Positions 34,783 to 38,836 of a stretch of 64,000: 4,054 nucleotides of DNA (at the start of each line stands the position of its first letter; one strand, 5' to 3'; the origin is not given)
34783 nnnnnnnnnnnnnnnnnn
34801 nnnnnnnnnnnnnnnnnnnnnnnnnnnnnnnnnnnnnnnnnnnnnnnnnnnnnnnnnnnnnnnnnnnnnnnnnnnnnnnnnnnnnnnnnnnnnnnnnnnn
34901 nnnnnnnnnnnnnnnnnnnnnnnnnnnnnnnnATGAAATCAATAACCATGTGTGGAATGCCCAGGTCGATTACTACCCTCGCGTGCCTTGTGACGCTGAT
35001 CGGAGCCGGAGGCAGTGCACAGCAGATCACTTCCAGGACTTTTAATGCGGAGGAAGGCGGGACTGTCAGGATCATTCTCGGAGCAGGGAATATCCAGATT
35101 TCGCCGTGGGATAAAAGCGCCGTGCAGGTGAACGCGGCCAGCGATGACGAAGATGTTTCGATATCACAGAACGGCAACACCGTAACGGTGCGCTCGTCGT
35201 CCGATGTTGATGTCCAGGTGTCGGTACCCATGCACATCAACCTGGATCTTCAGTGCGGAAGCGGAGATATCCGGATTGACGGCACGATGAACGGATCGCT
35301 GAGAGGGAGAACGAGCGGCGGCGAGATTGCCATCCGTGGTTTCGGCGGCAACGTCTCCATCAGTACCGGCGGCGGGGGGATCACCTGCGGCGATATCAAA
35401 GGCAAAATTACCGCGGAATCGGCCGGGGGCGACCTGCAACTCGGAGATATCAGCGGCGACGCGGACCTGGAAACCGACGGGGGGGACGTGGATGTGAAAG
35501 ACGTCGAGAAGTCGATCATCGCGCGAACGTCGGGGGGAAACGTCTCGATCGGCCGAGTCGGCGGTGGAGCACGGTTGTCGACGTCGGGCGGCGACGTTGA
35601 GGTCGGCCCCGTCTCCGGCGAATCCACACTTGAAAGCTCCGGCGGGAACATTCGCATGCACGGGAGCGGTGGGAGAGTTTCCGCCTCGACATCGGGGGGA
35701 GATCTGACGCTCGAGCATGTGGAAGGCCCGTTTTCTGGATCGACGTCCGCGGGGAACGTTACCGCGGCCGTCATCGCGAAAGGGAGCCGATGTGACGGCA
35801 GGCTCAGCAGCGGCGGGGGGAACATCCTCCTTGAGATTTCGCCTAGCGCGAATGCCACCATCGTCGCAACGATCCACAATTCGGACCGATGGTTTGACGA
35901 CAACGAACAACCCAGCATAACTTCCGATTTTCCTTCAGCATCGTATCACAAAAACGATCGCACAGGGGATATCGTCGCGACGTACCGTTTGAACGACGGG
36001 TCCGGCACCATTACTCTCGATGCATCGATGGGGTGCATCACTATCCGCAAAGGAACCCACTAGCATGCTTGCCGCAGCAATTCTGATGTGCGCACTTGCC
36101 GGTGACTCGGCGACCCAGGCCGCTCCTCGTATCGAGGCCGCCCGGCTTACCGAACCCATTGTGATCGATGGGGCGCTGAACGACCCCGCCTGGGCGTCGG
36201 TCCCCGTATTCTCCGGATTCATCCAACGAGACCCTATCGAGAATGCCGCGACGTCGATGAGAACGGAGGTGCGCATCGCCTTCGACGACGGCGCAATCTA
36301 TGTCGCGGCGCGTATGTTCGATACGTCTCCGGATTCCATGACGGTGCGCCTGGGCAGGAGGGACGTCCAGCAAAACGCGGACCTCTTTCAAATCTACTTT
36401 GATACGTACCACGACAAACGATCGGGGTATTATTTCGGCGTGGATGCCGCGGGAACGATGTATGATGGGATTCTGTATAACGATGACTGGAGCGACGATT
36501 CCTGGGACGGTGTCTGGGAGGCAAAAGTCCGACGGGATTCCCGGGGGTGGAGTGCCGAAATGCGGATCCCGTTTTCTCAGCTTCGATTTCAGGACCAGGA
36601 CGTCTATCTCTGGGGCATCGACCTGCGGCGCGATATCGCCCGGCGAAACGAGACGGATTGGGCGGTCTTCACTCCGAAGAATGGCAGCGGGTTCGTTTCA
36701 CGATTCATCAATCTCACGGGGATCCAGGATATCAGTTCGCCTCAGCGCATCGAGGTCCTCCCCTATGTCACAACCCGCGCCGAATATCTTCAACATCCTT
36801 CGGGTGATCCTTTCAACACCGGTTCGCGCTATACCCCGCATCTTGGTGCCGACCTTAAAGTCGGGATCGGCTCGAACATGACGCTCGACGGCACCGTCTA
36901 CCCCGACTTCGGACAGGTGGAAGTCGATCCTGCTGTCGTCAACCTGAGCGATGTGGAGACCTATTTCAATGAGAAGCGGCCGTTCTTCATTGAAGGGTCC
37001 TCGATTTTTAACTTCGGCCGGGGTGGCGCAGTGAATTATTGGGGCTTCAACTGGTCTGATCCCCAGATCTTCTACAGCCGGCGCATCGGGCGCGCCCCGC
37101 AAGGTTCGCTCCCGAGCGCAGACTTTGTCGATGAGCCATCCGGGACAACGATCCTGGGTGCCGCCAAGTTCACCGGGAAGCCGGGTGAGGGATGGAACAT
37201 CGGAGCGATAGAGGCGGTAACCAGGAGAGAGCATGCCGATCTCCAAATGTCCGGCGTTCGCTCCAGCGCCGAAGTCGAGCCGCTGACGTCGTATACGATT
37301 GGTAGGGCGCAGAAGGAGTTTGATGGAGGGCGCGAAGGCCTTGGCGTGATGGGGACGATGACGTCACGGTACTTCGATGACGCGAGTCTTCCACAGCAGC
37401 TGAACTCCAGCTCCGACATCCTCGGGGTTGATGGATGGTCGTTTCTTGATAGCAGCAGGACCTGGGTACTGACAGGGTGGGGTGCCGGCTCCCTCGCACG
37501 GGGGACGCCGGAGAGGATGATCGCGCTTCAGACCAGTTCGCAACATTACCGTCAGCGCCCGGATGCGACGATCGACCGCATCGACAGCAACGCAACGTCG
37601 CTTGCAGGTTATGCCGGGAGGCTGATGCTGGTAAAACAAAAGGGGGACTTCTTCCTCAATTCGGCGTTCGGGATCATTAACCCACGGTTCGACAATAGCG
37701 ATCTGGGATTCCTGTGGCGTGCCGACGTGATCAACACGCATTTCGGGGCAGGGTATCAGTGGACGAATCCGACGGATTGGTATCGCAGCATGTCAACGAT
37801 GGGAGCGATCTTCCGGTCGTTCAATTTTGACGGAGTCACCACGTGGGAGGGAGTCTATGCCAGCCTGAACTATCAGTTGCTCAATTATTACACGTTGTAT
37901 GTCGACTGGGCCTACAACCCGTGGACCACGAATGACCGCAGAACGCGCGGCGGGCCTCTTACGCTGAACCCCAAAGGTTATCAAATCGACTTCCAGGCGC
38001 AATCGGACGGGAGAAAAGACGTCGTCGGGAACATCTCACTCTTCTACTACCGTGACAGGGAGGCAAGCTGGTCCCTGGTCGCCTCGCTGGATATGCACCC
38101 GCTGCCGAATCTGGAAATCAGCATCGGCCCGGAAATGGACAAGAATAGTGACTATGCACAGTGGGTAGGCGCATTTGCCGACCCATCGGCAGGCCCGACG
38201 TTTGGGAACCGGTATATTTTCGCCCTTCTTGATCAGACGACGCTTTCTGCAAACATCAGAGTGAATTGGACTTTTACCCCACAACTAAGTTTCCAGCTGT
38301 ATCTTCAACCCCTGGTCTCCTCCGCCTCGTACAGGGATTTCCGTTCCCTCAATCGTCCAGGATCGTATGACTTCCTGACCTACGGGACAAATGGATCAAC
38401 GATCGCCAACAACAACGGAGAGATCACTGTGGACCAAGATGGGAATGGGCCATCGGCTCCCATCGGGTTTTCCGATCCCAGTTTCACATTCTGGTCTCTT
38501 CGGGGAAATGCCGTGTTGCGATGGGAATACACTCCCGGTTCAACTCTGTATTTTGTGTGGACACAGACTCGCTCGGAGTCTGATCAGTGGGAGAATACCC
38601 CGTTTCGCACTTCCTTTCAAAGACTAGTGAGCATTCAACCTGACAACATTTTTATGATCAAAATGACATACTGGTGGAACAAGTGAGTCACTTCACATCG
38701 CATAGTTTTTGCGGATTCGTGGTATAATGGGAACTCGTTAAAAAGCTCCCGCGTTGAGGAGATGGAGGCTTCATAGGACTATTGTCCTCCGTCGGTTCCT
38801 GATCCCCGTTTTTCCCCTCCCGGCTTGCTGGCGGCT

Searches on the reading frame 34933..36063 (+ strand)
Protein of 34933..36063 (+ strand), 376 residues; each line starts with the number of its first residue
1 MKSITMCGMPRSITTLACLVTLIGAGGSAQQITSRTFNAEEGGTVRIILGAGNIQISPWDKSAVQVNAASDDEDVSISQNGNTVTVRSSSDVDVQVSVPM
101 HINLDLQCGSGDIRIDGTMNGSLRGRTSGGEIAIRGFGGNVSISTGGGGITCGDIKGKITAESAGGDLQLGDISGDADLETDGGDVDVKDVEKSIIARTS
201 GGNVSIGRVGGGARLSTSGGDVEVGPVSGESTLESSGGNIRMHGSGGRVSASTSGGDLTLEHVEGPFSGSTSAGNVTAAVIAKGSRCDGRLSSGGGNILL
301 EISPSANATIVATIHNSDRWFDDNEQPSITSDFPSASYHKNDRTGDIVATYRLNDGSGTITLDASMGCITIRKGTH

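Call 34: search_protein_families(library=pfam, proteins=[window:34933-36063:+], max_evalue=0.00001)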
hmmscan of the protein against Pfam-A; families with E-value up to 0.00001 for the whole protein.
window:34933-36063:+ (376 aa): 1 family
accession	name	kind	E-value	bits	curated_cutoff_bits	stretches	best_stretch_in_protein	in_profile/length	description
PF13349.12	DUF4097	-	8e-08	32.4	22.9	0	45-117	139-212/247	Toastrack DUF4097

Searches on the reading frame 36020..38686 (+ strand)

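Call 34: search_protein_families(library=pfam, proteins=[window:36020-38686:+], max_evalue=0.00001)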
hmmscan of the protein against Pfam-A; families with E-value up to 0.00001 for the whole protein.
window:36020-38686:+ (888 aa): 2 families
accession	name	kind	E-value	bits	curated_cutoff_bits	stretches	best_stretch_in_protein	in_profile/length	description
PF19313.5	DUF5916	-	3.6e-62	211.3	22.6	2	241-432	2-177/572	Domain of unknown function (DUF5916)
PF06452.16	CBM9_1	-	3.3e-06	27.6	23.4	1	49-201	1-145/185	Carbohydrate family 9 binding domain-like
